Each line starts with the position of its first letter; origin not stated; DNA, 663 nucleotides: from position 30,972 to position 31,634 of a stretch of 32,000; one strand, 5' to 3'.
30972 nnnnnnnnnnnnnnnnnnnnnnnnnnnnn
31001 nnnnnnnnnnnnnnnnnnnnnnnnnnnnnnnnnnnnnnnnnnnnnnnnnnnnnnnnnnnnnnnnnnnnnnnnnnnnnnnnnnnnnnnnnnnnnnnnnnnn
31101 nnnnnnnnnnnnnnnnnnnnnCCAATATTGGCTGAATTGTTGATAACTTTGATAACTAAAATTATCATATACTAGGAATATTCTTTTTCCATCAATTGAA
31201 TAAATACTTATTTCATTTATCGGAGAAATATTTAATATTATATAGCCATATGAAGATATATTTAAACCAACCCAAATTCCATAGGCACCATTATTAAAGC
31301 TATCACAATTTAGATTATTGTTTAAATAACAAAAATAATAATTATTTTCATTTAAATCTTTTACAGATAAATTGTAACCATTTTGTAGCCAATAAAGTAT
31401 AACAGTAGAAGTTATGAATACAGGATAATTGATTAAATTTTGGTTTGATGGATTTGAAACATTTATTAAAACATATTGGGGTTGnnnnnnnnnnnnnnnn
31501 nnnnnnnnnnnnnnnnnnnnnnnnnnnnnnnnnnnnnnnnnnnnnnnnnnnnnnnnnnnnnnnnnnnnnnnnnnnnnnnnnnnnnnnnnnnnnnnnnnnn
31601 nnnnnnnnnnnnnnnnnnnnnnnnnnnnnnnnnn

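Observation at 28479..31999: Convergent cluster of four (possibly five) Asn/Tyr/Cys-rich proteins with prepilin-like N-termini: candidate surface fibre / host-attachment module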

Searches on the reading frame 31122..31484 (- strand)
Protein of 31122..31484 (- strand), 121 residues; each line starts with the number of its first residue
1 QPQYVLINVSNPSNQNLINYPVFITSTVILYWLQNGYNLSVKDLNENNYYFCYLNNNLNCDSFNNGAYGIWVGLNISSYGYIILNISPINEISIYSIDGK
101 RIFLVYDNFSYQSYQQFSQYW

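Call 87: search_protein_families(library=pfam, proteins=[window:31122-31484:-], max_evalue=10)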
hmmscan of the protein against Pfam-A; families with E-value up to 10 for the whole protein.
seq(121 aa): 1 family
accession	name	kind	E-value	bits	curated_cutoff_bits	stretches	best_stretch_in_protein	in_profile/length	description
PF07884.19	VKOR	-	0.093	13.3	27.5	1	32-82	19-64/134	Vitamin K epoxide reductase family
